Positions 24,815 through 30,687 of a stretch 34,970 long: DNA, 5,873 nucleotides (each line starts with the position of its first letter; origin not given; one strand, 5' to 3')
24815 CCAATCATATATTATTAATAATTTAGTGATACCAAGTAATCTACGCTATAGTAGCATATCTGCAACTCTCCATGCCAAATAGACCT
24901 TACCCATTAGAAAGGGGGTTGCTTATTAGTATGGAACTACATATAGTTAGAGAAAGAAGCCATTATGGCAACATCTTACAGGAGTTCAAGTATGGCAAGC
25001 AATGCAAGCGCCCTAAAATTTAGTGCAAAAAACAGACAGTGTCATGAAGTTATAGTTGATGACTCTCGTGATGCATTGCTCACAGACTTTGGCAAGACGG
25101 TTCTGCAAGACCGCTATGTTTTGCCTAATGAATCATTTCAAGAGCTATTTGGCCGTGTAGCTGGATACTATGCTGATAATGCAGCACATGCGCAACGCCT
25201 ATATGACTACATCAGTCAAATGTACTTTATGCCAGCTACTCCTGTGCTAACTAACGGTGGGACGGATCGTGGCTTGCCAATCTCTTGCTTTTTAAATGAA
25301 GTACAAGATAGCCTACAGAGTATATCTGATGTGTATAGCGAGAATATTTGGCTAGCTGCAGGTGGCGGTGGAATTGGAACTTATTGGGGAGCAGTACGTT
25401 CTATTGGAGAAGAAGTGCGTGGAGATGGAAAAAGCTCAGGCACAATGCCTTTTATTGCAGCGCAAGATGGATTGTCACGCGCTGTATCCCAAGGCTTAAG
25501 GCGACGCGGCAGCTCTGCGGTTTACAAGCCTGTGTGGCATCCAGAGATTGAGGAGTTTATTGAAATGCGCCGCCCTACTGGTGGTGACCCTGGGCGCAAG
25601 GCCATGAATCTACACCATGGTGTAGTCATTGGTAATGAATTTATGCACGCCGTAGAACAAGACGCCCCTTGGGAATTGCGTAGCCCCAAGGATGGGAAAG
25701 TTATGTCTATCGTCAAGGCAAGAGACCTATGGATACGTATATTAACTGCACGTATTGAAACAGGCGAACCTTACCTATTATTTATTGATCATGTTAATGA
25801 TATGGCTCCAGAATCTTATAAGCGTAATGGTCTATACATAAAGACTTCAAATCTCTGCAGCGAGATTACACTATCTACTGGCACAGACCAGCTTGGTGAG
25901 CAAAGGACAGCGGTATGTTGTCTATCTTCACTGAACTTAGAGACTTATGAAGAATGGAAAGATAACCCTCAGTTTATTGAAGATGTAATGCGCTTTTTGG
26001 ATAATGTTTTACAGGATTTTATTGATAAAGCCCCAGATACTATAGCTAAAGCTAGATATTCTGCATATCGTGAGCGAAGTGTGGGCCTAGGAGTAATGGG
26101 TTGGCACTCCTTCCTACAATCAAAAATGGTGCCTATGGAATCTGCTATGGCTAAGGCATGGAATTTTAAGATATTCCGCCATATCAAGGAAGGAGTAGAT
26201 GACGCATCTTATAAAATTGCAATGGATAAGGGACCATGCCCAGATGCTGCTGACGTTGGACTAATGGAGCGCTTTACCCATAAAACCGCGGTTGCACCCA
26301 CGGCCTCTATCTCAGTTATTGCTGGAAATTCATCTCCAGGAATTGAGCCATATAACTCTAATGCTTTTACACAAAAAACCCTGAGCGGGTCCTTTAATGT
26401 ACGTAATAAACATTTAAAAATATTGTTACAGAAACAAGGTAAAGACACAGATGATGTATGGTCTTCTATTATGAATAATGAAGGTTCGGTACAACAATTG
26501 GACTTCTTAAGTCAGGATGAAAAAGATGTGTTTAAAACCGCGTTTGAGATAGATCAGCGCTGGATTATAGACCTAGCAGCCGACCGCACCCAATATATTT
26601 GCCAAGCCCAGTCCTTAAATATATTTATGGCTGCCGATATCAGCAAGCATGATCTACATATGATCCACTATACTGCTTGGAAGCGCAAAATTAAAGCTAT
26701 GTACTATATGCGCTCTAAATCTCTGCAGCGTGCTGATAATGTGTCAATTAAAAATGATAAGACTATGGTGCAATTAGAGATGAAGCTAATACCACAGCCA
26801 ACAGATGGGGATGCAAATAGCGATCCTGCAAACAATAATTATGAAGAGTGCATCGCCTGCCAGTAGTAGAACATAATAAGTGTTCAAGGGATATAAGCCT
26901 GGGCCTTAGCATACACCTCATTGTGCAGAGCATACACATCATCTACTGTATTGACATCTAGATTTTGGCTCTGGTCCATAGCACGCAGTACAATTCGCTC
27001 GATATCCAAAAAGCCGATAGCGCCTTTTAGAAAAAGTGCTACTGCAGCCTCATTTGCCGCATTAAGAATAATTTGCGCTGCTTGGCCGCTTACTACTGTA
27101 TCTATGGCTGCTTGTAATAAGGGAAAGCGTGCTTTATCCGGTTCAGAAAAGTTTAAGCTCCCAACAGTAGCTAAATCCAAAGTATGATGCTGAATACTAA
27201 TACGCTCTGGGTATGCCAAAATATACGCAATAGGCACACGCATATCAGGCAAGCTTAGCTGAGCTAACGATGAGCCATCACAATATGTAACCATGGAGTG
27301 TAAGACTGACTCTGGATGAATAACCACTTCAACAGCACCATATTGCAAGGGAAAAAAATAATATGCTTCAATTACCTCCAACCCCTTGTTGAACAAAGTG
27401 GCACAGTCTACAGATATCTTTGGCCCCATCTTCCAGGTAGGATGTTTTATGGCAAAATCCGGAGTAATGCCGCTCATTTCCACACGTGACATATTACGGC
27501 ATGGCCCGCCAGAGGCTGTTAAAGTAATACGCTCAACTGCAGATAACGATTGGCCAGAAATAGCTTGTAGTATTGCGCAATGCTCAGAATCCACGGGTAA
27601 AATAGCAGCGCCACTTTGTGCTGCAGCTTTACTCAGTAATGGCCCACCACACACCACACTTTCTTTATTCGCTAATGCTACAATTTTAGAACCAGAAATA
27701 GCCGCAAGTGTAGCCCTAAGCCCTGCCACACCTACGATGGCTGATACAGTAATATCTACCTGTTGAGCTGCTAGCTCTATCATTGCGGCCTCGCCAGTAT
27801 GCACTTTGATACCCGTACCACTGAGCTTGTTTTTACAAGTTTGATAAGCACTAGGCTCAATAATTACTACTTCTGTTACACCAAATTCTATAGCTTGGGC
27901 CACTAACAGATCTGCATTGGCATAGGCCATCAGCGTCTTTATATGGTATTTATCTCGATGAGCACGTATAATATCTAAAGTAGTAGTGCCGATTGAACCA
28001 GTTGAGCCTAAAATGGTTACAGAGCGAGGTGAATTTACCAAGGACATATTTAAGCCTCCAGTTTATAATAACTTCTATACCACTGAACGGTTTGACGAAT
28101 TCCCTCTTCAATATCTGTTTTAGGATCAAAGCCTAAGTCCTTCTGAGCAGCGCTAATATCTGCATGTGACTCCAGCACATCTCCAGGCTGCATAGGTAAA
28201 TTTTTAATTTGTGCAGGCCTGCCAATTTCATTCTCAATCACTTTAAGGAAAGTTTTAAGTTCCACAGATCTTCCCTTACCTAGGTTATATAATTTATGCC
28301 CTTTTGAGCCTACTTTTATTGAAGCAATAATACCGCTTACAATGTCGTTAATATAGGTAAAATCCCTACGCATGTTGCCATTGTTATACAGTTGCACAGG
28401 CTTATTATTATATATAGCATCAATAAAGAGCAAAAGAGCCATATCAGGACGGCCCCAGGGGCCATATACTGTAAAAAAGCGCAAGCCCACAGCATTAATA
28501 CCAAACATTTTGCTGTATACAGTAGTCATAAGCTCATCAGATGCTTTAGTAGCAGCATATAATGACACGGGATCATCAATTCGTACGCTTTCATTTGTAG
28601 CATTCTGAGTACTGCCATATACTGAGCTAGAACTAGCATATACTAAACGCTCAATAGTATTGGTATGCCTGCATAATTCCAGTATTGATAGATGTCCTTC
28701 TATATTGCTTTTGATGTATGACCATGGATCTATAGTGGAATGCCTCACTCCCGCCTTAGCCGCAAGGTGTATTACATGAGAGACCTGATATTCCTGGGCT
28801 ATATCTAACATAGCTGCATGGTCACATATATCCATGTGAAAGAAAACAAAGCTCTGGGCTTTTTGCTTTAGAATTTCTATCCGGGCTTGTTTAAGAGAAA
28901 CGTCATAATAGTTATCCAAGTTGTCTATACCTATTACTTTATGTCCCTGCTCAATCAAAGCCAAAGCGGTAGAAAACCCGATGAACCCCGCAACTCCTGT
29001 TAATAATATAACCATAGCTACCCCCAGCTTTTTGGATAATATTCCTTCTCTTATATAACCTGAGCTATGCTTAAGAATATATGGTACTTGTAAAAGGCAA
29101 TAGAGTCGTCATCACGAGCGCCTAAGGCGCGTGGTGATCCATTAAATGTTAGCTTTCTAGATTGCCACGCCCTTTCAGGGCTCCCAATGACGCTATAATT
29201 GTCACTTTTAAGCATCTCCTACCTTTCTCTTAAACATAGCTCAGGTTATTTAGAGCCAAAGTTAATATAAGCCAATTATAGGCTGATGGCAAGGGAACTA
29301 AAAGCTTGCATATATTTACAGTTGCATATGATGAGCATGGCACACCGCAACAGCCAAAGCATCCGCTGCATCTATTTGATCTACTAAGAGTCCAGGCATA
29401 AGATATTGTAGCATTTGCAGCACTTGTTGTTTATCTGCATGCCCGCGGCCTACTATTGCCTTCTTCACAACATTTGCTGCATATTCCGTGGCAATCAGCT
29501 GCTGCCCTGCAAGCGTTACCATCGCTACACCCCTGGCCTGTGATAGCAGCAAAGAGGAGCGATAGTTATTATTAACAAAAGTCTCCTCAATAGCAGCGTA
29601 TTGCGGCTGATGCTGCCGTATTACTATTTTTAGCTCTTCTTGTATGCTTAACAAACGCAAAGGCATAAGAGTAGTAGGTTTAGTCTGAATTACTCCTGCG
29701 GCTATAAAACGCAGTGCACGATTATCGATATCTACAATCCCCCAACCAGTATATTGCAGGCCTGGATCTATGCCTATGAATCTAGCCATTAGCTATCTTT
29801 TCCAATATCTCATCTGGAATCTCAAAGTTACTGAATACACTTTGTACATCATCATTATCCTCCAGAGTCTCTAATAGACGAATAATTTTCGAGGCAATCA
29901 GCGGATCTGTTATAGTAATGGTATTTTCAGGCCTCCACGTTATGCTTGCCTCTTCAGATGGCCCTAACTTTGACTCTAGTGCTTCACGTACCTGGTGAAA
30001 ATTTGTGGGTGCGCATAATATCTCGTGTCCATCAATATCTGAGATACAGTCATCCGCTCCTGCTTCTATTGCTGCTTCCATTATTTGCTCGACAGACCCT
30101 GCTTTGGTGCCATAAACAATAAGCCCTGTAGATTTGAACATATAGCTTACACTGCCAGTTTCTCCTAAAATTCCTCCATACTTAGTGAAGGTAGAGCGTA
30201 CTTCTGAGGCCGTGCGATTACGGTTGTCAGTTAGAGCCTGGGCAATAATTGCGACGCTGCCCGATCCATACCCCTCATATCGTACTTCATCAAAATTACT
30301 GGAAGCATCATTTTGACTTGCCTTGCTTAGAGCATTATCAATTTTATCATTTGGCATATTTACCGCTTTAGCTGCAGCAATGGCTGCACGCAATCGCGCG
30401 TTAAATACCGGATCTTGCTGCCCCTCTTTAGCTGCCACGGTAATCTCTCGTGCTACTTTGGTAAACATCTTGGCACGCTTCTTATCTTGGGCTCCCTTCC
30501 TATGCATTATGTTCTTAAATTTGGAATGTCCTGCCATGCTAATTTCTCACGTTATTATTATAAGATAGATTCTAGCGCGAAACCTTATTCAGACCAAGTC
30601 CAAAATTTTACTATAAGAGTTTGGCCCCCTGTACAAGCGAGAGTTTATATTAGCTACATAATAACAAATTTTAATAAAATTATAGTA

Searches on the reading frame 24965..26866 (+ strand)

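Call 69: search_protein_families(library=pfam, proteins=[window:24965-26866:+], max_evalue=0.001)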
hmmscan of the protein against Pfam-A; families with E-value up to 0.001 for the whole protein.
window:24965-26866:+ (633 aa): 2 families
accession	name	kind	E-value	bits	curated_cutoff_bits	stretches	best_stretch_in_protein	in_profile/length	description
PF02867.20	Ribonuc_red_lgC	-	1.5e-112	377.3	23.9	2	107-426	2-337/523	Ribonucleotide reductase, barrel domain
PF00317.26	Ribonuc_red_lgN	-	1.8e-15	57.2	28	1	38-103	2-77/77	Ribonucleotide reductase, all-alpha domain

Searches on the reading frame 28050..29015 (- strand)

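Call 69: search_protein_families(library=pfam, proteins=[window:28050-29015:-], max_evalue=0.001)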
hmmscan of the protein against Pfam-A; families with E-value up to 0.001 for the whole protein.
window:28050-29015:- (321 aa): 9 families
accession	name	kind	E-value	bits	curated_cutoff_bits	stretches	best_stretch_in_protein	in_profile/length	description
PF01370.27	Epimerase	-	1.6e-52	178.7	20.9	1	3-246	1-240/240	NAD dependent epimerase/dehydratase family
PF16363.11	GDP_Man_Dehyd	-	2.1e-52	179.1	27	1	4-309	1-332/332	GDP-mannose 4,6 dehydratase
PF01073.25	3Beta_HSD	-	3.1e-15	56.4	22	1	5-231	2-227/280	3-beta hydroxysteroid dehydrogenase/isomerase family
PF02719.21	Polysacc_synt_2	-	1.5e-13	51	20.2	1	3-261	1-244/293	Polysaccharide biosynthesis protein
PF04321.23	RmlD_sub_bind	-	4.1e-10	39.6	27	1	1-188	1-156/287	RmlD substrate binding domain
PF00106.31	adh_short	-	1e-05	25.5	26.6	1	2-90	2-87/195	short chain dehydrogenase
PF08659.16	KR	-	1.1e-05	25.9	22.6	1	3-139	3-147/180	KR domain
PF07993.18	NAD_binding_4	-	0.00021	21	20.1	1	77-158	88-168/258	Male sterility protein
PF03721.20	UDPG_MGDP_dh_N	-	0.00026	21.1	27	1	9-92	8-90/187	UDP-glucose/GDP-mannose dehydrogenase family, NAD binding domain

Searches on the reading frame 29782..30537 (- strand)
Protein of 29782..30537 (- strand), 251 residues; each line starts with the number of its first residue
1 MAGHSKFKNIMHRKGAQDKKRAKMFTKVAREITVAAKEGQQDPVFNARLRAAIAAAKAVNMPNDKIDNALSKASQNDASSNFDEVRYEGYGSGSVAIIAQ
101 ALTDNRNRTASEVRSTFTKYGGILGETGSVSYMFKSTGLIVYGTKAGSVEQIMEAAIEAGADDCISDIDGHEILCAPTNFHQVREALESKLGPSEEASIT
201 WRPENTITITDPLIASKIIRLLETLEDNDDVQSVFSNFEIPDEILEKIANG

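Call 24: find_related_loci(query=window:29782-30537:-, collection=metagenome_contigs, flank=10000)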
Query window:29782-30537:- (251 aa) in metagenome_contigs; peptide patterns used: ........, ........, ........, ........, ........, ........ (x = any residue, [..] = any of these).
600 stretches matched a pattern (row limit reached: there are more); 582 encode a relative of the query (tblastn E <= 1e-3); the best 80 are kept; 80 distinct loci.
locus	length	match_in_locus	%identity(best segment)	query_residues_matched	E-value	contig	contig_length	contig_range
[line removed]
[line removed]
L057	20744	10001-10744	59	1-249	6e-95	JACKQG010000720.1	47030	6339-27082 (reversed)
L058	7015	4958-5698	58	1-249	9e-95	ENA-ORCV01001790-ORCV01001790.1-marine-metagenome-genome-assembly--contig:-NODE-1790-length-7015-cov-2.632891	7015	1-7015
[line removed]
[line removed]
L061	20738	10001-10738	57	1-249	1e-93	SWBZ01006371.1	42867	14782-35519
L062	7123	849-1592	58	1-249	1e-93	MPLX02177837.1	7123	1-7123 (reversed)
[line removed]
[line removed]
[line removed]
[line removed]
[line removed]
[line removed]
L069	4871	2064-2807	55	1-249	9e-93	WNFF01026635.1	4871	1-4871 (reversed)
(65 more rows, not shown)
